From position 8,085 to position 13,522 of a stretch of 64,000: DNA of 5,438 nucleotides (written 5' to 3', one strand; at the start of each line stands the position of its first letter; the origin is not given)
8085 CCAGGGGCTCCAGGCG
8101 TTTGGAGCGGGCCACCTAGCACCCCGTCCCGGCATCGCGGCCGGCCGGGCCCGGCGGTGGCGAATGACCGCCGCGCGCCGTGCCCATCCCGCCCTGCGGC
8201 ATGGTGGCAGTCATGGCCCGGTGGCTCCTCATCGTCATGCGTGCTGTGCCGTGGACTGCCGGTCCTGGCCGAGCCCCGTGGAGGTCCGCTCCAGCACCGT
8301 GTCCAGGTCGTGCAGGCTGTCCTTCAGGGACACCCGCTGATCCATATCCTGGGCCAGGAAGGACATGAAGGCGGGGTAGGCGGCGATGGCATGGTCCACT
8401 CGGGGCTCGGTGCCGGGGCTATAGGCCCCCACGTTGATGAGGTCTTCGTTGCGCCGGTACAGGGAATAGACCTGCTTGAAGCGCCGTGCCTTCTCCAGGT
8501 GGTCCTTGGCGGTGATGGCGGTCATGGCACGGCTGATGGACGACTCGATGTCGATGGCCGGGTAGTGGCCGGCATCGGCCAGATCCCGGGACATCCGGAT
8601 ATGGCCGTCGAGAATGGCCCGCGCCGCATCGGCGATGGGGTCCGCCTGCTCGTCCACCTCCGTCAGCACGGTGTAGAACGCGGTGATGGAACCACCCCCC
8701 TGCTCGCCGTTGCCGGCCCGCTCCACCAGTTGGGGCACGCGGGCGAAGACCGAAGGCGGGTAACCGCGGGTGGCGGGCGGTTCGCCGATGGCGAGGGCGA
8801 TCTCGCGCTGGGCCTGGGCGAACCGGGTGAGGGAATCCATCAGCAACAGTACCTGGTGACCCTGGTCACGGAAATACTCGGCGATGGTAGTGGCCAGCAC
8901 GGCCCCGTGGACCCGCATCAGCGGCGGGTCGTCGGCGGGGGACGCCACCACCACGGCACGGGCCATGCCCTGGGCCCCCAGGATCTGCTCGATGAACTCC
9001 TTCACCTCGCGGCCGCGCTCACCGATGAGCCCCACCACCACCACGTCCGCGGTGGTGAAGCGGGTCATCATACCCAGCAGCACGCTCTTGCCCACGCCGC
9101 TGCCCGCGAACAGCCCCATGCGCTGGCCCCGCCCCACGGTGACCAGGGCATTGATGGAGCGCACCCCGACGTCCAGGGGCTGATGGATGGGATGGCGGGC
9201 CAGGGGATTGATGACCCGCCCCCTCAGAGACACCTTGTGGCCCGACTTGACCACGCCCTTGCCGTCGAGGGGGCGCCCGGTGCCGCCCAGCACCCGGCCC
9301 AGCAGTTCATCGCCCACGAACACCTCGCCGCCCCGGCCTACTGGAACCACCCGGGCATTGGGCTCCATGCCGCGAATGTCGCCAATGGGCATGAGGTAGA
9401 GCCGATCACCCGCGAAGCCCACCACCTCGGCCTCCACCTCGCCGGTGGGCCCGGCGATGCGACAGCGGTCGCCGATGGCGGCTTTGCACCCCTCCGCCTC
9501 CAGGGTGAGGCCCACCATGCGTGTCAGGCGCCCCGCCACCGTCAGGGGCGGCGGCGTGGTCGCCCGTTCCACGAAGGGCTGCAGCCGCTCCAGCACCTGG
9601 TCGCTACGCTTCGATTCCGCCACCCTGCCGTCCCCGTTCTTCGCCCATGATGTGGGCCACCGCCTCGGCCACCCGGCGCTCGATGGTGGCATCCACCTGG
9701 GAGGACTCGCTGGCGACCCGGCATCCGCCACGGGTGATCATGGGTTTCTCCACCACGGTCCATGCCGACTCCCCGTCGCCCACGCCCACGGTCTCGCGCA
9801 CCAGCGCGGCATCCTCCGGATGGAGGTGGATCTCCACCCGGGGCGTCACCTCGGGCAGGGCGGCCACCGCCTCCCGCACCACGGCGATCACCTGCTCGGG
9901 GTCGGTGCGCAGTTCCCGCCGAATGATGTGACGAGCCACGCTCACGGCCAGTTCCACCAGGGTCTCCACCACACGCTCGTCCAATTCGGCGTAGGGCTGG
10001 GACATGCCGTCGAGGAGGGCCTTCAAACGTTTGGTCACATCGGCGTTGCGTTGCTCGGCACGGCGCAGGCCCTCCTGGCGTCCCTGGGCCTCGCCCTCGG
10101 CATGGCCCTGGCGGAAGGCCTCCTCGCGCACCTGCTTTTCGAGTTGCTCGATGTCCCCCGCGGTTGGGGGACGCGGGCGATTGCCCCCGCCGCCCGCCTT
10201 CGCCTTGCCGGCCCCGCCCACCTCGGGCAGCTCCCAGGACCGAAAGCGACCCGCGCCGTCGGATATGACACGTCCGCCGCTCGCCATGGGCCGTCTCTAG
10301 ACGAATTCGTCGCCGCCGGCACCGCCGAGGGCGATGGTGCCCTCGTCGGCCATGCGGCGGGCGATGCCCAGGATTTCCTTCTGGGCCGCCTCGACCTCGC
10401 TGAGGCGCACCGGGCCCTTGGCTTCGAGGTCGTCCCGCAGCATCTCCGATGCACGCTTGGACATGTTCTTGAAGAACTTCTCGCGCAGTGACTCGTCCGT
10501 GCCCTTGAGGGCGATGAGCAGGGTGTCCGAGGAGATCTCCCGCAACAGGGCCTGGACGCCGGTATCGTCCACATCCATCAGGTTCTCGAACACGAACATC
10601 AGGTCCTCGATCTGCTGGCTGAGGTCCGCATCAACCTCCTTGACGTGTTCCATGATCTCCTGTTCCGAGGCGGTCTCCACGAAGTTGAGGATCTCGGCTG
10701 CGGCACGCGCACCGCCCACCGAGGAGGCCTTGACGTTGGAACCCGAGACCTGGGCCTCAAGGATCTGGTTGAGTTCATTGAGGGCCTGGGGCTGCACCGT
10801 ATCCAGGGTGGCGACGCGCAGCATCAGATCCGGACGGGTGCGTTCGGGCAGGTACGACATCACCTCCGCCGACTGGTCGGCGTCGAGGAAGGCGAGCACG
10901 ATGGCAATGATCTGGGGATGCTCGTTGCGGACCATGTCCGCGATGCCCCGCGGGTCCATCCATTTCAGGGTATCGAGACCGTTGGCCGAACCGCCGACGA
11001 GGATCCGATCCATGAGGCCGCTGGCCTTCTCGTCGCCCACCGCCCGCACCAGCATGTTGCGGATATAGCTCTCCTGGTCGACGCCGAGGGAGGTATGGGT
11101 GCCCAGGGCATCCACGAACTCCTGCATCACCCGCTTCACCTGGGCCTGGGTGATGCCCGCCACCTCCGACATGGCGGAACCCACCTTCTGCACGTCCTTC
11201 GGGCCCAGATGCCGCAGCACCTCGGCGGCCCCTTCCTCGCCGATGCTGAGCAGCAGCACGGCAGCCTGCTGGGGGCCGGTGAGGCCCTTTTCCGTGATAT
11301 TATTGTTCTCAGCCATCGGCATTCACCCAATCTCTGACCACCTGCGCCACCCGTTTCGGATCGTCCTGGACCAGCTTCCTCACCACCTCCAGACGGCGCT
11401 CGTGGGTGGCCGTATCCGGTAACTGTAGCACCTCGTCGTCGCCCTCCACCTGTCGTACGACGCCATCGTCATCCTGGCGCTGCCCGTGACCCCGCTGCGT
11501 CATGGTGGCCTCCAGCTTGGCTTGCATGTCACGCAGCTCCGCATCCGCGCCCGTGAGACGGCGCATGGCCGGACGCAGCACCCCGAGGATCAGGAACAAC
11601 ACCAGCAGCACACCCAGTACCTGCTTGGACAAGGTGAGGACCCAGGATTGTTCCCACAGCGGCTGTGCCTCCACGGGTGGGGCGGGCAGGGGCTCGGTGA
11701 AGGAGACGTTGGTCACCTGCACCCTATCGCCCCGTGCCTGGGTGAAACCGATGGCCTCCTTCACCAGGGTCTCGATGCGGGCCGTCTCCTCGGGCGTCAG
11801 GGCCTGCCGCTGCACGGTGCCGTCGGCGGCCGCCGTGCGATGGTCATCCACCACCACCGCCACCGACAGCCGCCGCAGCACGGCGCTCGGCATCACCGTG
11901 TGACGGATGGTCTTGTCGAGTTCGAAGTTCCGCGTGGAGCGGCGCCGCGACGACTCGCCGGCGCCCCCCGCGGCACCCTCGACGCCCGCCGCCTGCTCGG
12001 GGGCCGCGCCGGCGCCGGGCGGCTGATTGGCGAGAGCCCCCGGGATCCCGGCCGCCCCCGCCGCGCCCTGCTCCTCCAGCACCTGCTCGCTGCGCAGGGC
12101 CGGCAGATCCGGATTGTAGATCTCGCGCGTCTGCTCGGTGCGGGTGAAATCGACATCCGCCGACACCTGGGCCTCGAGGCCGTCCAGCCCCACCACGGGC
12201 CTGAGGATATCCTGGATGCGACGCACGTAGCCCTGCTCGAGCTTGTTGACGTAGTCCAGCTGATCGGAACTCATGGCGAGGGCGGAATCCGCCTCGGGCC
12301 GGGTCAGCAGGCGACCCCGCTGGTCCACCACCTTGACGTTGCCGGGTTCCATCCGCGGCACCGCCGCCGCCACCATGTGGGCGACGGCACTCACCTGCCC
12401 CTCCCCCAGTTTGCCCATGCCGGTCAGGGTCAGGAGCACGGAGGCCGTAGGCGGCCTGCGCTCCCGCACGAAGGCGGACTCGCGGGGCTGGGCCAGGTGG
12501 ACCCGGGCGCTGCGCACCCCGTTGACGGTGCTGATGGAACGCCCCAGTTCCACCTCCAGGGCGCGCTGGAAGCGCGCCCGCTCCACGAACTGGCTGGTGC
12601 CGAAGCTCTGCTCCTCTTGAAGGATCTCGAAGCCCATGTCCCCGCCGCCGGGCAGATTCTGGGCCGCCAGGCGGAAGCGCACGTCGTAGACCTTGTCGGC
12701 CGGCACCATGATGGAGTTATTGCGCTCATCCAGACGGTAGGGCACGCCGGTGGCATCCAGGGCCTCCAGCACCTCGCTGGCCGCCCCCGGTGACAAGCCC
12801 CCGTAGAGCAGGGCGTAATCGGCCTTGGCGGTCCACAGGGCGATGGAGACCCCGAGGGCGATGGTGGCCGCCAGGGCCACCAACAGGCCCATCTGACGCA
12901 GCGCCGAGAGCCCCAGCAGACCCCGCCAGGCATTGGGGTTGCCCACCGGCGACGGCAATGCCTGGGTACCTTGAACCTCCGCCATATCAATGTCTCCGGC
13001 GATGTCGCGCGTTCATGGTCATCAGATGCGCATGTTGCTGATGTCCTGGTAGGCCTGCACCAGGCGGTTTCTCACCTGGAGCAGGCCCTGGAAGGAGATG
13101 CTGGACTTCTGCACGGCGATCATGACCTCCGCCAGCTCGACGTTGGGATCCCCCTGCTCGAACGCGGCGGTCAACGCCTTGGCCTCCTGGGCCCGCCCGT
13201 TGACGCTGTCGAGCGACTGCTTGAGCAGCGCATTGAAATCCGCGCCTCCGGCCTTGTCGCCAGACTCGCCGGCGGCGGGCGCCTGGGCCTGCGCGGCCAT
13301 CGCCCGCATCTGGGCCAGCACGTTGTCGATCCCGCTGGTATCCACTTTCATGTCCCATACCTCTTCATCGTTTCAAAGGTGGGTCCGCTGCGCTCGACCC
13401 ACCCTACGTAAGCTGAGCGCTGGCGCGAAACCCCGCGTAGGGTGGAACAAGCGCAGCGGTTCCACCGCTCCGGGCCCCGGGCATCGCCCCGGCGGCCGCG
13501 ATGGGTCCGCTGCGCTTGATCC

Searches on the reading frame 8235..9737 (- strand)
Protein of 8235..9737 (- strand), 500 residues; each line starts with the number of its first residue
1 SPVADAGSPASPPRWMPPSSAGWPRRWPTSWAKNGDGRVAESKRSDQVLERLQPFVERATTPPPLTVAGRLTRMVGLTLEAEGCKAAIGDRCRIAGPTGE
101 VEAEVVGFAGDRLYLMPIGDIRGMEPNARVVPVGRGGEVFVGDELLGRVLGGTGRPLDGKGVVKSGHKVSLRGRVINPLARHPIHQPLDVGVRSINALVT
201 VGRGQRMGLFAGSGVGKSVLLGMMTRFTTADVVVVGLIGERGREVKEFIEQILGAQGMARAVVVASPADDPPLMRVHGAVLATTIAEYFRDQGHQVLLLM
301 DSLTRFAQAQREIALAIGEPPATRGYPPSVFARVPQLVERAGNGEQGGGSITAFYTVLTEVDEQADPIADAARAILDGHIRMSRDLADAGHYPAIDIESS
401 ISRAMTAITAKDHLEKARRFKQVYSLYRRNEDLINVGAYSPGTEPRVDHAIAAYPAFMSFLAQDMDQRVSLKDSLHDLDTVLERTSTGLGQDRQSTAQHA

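Call 22: search_protein_families(library=pfam, proteins=[window:8235-9737:-], max_evalue=0.001)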
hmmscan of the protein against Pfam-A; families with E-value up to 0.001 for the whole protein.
window:8235-9737:- (500 aa): 2 families
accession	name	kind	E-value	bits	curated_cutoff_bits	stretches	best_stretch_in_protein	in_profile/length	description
PF00006.31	ATP-synt_ab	-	1.2e-86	290.2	29.5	1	191-402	1-213/213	ATP synthase alpha/beta family, nucleotide-binding domain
PF18269.6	T3SS_ATPase_C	-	6.2e-25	87.3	22.7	1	410-479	2-71/72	T3SS EscN ATPase C-terminal domain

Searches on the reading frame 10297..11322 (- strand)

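Call 22: search_protein_families(library=pfam, proteins=[window:10297-11322:-], max_evalue=0.001)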
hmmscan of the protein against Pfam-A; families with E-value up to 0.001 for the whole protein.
window:10297-11322:- (341 aa): 5 families
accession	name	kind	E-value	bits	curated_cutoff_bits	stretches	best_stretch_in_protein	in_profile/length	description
PF01706.21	FliG_C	-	3.3e-45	153.2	23.3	1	226-332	2-108/108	FliG C-terminal domain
PF14842.11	FliG_N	-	6.6e-38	129.9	25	2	14-112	2-100/104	FliG N-terminal domain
PF14841.11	FliG_M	-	3.4e-31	107.7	25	1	124-195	1-72/76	FliG middle domain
PF03448.22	MgtE_N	-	3.9e-07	31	25.9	0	117-167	32-82/102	MgtE intracellular N domain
PF00843.22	Arena_nucleocap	-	3.4e-05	23.4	27.2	1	193-297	20-124/334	Arenavirus nucleocapsid N-terminal domain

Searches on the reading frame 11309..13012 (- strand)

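Call 22: search_protein_families(library=pfam, proteins=[window:11309-13012:-], max_evalue=0.001)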
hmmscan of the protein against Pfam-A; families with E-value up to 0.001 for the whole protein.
window:11309-13012:- (567 aa): 2 families
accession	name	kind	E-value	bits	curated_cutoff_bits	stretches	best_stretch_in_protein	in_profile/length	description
PF01514.23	YscJ_FliF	-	4.5e-61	206.3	24.4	1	63-237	3-178/179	Secretory protein of YscJ/FliF family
PF08345.17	YscJ_FliF_C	-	4.9e-45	154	23.8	1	270-438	1-147/147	Flagellar M-ring protein C-terminal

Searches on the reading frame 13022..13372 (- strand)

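Call 22: search_protein_families(library=pfam, proteins=[window:13022-13372:-], max_evalue=0.001)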
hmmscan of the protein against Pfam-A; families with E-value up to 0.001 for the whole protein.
window:13022-13372:- (116 aa): 1 family
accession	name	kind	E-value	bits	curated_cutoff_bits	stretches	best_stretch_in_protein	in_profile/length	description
PF02049.23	FliE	-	4.5e-27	94.5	22.4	1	28-116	3-89/89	Flagellar hook-basal body complex protein FliE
